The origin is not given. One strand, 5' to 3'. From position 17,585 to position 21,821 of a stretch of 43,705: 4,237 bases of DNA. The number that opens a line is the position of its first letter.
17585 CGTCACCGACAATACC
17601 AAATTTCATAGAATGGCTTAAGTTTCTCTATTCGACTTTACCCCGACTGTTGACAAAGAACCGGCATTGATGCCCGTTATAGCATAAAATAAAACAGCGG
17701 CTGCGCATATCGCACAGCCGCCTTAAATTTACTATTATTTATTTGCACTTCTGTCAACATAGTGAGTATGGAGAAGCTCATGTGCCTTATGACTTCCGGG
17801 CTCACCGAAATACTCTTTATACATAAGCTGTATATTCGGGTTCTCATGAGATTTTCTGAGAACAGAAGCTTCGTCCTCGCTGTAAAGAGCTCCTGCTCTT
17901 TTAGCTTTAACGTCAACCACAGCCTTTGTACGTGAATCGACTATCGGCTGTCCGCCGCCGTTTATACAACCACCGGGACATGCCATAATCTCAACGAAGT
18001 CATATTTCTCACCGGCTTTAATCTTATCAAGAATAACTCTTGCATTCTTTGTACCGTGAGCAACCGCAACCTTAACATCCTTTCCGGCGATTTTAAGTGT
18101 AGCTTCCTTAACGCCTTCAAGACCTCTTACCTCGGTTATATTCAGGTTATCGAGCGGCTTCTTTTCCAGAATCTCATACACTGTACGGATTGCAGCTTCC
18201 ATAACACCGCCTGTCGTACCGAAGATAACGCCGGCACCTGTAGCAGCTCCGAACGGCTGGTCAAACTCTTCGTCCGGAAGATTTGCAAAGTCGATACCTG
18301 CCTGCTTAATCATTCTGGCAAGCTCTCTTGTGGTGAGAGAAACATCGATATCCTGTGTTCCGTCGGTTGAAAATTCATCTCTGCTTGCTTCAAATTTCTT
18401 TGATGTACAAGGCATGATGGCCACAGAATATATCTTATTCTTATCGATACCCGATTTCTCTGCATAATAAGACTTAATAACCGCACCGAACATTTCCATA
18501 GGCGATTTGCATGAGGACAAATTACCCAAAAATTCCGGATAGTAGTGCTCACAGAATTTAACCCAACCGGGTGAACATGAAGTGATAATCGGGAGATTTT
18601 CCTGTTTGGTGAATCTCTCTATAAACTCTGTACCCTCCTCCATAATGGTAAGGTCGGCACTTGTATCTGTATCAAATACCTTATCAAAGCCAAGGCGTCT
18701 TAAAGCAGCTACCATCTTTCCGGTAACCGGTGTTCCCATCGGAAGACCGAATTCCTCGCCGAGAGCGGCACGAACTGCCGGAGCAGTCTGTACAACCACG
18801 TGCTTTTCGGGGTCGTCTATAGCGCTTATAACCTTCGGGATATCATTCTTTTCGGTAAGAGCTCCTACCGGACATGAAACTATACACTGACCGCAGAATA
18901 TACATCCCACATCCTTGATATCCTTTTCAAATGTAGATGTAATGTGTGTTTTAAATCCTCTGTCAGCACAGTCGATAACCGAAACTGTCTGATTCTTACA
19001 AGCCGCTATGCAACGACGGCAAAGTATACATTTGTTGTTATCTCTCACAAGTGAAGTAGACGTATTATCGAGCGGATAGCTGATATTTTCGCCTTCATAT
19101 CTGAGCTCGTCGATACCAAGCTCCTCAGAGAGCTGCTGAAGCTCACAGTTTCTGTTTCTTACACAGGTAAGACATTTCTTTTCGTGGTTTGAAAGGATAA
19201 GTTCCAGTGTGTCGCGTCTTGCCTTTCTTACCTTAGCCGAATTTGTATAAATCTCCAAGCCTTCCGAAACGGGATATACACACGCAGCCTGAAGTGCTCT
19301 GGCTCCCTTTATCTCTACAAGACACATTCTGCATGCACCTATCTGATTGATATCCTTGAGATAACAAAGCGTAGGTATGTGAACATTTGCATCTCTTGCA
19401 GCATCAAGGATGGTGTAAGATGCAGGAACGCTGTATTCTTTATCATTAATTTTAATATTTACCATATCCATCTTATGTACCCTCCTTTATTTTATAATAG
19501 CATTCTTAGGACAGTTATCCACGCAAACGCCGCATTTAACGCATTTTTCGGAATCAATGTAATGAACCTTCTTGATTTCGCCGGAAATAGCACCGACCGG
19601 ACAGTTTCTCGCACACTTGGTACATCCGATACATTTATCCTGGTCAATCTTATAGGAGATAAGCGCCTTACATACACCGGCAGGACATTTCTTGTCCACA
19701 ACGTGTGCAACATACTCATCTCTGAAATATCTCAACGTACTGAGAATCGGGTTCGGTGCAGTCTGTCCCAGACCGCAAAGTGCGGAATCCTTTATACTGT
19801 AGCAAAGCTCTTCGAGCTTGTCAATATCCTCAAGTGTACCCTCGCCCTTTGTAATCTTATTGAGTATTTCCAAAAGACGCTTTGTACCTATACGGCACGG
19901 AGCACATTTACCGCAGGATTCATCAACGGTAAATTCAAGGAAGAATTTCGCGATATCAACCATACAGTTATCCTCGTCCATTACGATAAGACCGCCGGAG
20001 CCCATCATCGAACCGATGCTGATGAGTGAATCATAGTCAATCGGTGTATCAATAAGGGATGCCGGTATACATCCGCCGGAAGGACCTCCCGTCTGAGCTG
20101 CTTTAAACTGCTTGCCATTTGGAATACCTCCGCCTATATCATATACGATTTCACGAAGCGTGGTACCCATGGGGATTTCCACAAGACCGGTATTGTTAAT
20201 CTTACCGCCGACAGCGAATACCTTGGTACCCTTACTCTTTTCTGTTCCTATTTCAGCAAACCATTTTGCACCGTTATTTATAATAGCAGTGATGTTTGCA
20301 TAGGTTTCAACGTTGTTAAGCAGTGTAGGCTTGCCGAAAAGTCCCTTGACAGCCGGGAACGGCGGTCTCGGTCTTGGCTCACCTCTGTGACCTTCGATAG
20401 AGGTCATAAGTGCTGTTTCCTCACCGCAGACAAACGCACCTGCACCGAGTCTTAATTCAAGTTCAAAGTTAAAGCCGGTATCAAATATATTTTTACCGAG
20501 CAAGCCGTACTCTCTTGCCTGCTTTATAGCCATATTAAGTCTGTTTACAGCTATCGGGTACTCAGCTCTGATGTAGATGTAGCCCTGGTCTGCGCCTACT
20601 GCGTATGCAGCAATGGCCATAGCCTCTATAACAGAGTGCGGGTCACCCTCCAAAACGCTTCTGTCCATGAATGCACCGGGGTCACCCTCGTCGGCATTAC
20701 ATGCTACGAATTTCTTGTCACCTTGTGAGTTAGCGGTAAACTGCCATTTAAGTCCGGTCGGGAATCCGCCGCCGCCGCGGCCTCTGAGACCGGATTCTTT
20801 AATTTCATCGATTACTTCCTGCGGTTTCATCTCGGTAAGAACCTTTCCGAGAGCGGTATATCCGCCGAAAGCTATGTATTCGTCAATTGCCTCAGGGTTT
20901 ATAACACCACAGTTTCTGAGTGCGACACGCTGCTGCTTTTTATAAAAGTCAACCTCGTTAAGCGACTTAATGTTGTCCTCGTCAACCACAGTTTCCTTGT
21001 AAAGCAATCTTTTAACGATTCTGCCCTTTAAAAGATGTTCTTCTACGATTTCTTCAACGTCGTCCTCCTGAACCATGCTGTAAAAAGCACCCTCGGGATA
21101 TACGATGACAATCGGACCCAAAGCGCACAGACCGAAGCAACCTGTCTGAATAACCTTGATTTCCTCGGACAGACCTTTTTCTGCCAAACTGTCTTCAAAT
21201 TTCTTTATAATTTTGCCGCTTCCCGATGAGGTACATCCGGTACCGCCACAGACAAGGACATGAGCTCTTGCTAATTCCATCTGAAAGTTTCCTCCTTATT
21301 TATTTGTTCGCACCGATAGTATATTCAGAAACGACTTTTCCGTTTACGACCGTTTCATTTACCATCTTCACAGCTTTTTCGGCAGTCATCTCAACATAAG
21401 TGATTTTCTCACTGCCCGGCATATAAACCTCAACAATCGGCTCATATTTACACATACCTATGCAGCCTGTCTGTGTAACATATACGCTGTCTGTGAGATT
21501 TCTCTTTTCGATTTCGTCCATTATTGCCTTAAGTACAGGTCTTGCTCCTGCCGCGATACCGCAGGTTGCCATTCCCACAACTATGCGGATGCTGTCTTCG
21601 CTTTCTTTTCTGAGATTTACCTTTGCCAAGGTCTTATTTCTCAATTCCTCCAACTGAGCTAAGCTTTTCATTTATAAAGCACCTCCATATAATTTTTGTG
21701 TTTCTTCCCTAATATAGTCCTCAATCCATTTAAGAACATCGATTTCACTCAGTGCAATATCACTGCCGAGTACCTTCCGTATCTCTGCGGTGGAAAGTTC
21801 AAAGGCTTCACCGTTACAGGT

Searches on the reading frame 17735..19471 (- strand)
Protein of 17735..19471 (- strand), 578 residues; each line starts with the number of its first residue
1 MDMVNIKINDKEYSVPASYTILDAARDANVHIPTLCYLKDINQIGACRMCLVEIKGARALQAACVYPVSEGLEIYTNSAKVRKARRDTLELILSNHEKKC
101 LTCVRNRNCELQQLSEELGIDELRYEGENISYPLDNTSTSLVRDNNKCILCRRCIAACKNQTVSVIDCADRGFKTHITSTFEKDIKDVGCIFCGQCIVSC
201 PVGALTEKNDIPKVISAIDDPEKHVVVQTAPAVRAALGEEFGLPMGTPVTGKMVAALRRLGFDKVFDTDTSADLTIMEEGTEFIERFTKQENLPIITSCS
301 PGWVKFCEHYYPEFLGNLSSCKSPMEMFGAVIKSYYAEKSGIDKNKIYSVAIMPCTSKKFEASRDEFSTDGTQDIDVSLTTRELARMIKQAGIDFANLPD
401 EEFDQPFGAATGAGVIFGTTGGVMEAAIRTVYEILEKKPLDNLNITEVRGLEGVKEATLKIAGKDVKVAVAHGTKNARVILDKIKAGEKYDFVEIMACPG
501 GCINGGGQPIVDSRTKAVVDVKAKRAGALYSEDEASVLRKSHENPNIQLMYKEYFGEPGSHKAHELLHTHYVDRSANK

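Call 3: search_protein_families(library=pfam, proteins=[window:17735-19471:-], max_evalue=0.01)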
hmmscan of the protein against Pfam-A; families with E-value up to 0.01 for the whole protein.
window:17735-19471:- (578 aa): 15 families
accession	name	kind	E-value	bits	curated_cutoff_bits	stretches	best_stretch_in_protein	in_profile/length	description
PF02906.19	Fe_hyd_lg_C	-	6.1e-104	347.4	22.1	1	223-506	1-245/245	Iron only hydrogenase large subunit, C-terminal domain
PF02256.22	Fe_hyd_SSU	-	4.4e-26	91.1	24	1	520-574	2-56/56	Iron hydrogenase small subunit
PF13510.11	Fer2_4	-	3.7e-19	69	22.8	1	2-78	2-81/82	2Fe-2S iron-sulfur cluster binding domain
PF10588.14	NADH-G_4Fe-4S_3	-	1.1e-15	57.3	27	1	85-123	1-39/40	NADH-ubiquinone oxidoreductase-G iron-sulfur binding region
PF00111.32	Fer2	-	7.7e-08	32.6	21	1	7-56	2-49/77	2Fe-2S iron-sulfur cluster binding domain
PF12838.12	Fer4_7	-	1.8e-06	28.8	27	1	147-204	1-52/52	4Fe-4S dicluster domain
PF13187.11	Fer4_9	-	9.3e-06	26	27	1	147-204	1-51/52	4Fe-4S dicluster domain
PF00037.32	Fer4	-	2.2e-05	24.5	21.1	2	190-206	8-24/24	4Fe-4S binding domain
PF13237.11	Fer4_10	-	0.00044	20.6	25.5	1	141-201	2-53/53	4Fe-4S dicluster domain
PF22117.2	Fer4_Nqo3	-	0.00055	20.5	27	1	144-206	7-67/67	NADH-quinone oxidoreductase subunit 3, ferredoxin-like domain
PF14697.11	Fer4_21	-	0.0009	19.8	35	1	144-204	4-56/59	4Fe-4S dicluster domain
PF25160.1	LdpA_Fe-S-bd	-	0.0015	18.7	27.6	0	183-208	21-46/49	LdpA Fe-S cluster-binding domain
PF22609.1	Fe_hydrogense_Fe-S_bd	-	0.0024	17.9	27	1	89-113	10-34/41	Iron hydrogenase 1-like, iron-sulfur centre-binding domain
PF12837.12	Fer4_6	-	0.0025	18.1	25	1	143-160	4-21/24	4Fe-4S binding domain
PF13484.11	Fer4_16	-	0.0044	18.2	30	1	190-211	2-26/66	4Fe-4S double cluster binding domain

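Call 4: search_protein_families(library=ncbifam, proteins=[window:17735-19471:-], max_evalue=0.01)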
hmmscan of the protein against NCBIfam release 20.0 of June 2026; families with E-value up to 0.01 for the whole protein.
window:17735-19471:- (578 aa): 35 families (the best 25 are shown)
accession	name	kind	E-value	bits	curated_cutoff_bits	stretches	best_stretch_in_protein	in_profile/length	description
NF040763.1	FeFe_hydrog_A6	exception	7.4e-276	916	765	1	4-574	1-571/571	NADH-dependent [FeFe] hydrogenase, group A6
NF040762.1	Hydr_FeFe_Clost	exception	7.9e-205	681.8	900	1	5-571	2-571/572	ferredoxin hydrogenase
TIGR02512.1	FeFe_hydrog_A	subfamily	3e-164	546.3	405.95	1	141-510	2-374/375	[FeFe] hydrogenase, group A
NF005745.0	PRK07569.1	equivalog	5.9e-57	192.8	333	1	1-209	1-211/238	bidirectional hydrogenase complex protein HoxU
TIGR04105.1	FeFe_hydrog_B1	subfamily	3e-56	191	450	2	144-460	140-432/462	monomeric [FeFe] hydrogenase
TIGR01973.1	NuoG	equivalog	9.3e-41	140.3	470.05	1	6-208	1-201/606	NADH-quinone oxidoreductase subunit NuoG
NF006305.0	PRK08493.1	equivalog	3.2e-34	118.1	591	1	3-209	1-225/819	NADH-quinone oxidoreductase subunit G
NF005895.0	PRK07860.1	equivalog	2.9e-30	105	802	1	2-207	16-222/811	NADH-quinone oxidoreductase subunit G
NF009454.0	PRK12814.1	equivalog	1.1e-24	86.8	916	1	1-102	1-102/657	putative NADPH-dependent glutamate synthase small subunit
NF004539.0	PRK05888.1-5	equivalog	3.7e-08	33.2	225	1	145-208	60-120/162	NADH-quinone oxidoreductase subunit NuoI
TIGR01971.1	NuoI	subfamily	2e-07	30.6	113.05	1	144-210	40-103/121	NADH-quinone oxidoreductase, chain I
NF004538.0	PRK05888.1-4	equivalog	7.7e-07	28.9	135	1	145-209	60-121/162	NADH-quinone oxidoreductase subunit NuoI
NF006221.0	PRK08348.1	subfamily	1.4e-06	28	124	1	136-211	34-98/136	NADH-plastoquinone oxidoreductase subunit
NF040612.1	F420_dehyd_FpoI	exception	1.5e-06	28.1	180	1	143-209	39-103/135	F420H2 dehydrogenase subunit FpoI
NF005503.0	PRK07118.1-2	equivalog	2.3e-06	27.1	252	1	144-210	165-234/292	RnfABCDGE type electron transport complex subunit B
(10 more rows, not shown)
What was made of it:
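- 17735..19471 (-): HydA: the catalytic [FeFe]-hydrogenase subunit of the bifurcating type. NF040763 (group A6) at 916 bits against a cut-off of 765 (call 4).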

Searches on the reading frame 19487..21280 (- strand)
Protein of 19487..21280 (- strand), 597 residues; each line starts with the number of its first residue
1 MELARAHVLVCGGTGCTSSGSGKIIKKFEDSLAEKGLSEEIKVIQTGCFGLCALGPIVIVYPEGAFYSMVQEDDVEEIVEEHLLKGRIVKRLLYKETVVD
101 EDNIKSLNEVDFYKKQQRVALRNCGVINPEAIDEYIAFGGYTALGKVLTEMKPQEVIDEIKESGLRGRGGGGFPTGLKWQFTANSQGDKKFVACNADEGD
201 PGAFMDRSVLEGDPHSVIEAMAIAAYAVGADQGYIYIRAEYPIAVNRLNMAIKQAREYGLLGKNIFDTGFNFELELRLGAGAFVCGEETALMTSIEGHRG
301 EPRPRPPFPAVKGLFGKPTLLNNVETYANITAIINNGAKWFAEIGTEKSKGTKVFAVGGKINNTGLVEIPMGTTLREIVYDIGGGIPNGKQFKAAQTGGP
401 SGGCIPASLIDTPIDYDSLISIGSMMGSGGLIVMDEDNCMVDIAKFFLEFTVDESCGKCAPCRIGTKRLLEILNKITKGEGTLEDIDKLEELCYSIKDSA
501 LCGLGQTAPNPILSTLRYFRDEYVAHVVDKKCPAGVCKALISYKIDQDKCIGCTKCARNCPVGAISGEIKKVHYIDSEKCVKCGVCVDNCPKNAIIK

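Call 3: search_protein_families(library=pfam, proteins=[window:19487-21280:-], max_evalue=0.01)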
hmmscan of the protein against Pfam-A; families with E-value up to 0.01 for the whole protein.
window:19487-21280:- (597 aa): 15 families
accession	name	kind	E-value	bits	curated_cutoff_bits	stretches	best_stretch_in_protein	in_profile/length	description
PF01512.22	Complex1_51K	-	3.1e-45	154.2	31.2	1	160-331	1-149/150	Nuo51 FMN-binding domain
PF10589.14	NADH_4Fe-4S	-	3.4e-35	120.2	23.5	1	442-526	1-85/85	NADH-ubiquinone oxidoreductase-F iron-sulfur binding region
PF00037.32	Fer4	-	8.3e-14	51.2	21.1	2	543-566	1-24/24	4Fe-4S binding domain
PF14697.11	Fer4_21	-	3.9e-11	43.4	35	1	544-595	2-57/59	4Fe-4S dicluster domain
PF12838.12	Fer4_7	-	3.9e-10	40.5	27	1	549-594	1-52/52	4Fe-4S dicluster domain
PF12837.12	Fer4_6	-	1.1e-09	38.1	25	2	544-565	3-24/24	4Fe-4S binding domain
PF12797.12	Fer4_2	-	1.1e-08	34.9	24.5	2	573-591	3-21/22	4Fe-4S binding domain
PF13237.11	Fer4_10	-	1.4e-08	35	25.5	1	544-591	3-53/53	4Fe-4S dicluster domain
PF01257.25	2Fe-2S_thioredx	-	3e-08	34.1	24.8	1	4-81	64-143/145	Thioredoxin-like [2Fe-2S] ferredoxin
PF13187.11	Fer4_9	-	1.8e-07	31.5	27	1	549-595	1-52/52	4Fe-4S dicluster domain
PF10531.15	SLBB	-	5.2e-07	29.8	27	1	354-403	1-53/55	SLBB domain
PF13484.11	Fer4_16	-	0.00014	23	30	1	549-570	1-21/66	4Fe-4S double cluster binding domain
PF06999.17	Suc_Fer-like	-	0.00017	22.2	34.9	1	6-92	97-188/191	Sucrase/ferredoxin-like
PF22461.2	SLBB_2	-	0.0017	18.9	27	1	354-390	2-39/79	SLBB domain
PF13459.11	Fer4_15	-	0.0045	18.1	22.4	0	544-561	2-19/66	4Fe-4S single cluster domain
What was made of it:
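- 19487..21280 (-): HydB: the NuoF-like FMN/NADH subunit. Complex1_51K, NADH_4Fe-4S, SLBB and Fer4 domains (call 3).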

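Call 4: search_protein_families(library=ncbifam, proteins=[window:19487-21280:-], max_evalue=0.01)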
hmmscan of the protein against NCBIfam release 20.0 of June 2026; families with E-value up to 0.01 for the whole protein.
window:19487-21280:- (597 aa): 79 families (the best 25 are shown)
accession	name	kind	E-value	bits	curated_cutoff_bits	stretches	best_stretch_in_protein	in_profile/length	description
TIGR01959.1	nuoF_fam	equivalog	6.2e-152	505.7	558.65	1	129-527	11-410/410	NADH-quinone oxidoreductase subunit NuoF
NF008436.0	PRK11278.1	equivalog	2.4e-117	392.6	749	1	128-531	23-430/448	NADH-quinone oxidoreductase subunit NuoF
NF010120.0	PRK13596.1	equivalog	2.4e-117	392.1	389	1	139-527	27-417/433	NADH-quinone oxidoreductase subunit NuoF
NF041612.1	fdxn_Clost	equivalog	4.6e-23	81.7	150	1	16-93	24-101/102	2Fe-2S ferredoxin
NF041613.1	fdxn_Azotob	equivalog_domain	9.5e-15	54.8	195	1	15-90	23-98/107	2Fe-2S ferredoxin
TIGR01945.1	rnfC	subfamily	5.9e-13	48.1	245.95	1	125-255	97-221/435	RnfABCDGE type electron transport complex subunit C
TIGR04481.1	PR_assoc_PrdC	equivalog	1.2e-12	47.4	490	1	153-402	73-285/425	proline reductase-associated electron transfer protein PrdC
TIGR01944.1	rnfB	subfamily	2.1e-12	47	68.7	1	545-595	110-160/190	RnfABCDGE type electron transport complex subunit B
NF058577.1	FdxA_fam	equivalog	5.2e-12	45.8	65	1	542-594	2-52/52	4Fe-4S ferredoxin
NF003475.0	PRK05113.1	equivalog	1.3e-11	44.7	203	1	544-595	109-160/190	electron transport complex subunit RsxB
NF040864.1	HgcB_ferredoxin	equivalog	1.3e-10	41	99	1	540-595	6-61/93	mercury methylation ferredoxin HgcB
NF005415.0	PRK06991.1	equivalog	2.5e-10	40.5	281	1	538-595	75-132/284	electron transport complex subunit RsxB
NF003454.1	PRK05035.1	equivalog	3e-10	39.2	345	1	147-255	117-222/556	electron transport complex subunit RsxC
TIGR02700.1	flavo_MJ0208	hypoth_equivalog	5.6e-10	38.9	251.35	1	527-596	127-195/234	dihydromethanopterin reductase (acceptor)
NF038196.1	ferrodoxin_EFR1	subfamily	6.5e-10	39.5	75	1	543-595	180-229/242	EFR1 family ferrodoxin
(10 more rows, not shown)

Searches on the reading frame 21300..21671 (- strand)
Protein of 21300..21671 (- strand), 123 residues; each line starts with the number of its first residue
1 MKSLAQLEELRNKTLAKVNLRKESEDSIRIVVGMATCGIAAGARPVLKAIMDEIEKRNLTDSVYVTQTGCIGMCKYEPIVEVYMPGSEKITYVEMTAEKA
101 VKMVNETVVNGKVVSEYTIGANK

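Call 3: search_protein_families(library=pfam, proteins=[window:21300-21671:-], max_evalue=0.01)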
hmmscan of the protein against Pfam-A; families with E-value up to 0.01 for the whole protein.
window:21300-21671:- (123 aa): 4 families
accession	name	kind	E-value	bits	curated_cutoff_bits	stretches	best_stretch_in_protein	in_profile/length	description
PF01257.25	2Fe-2S_thioredx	-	0.00032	21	24.8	1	26-106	64-143/145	Thioredoxin-like [2Fe-2S] ferredoxin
PF06999.17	Suc_Fer-like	-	0.0013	19.3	34.9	1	36-117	110-188/191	Sucrase/ferredoxin-like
PF07845.16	DUF1636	-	0.0041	17.9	31.6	1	46-104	25-83/117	Protein of unknown function (DUF1636)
PF11265.14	Med25_VWA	-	0.0081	16.3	21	1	37-116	101-175/213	Mediator complex subunit 25 von Willebrand factor type A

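Call 4: search_protein_families(library=ncbifam, proteins=[window:21300-21671:-], max_evalue=0.01)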
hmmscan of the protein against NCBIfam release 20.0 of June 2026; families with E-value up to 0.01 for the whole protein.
window:21300-21671:- (123 aa): 2 families
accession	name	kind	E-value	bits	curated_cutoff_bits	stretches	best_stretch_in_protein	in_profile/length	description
NF041612.1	fdxn_Clost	equivalog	7.5e-13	48.9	150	1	42-117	28-100/102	2Fe-2S ferredoxin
NF041613.1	fdxn_Azotob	equivalog_domain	1e-09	38.6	195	1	37-116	24-99/107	2Fe-2S ferredoxin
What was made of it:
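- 21300..21671 (-): HydD: a small thioredoxin-like [2Fe-2S] ferredoxin subunit. NF041612 and PF01257, both weak hits (calls 3, 4).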
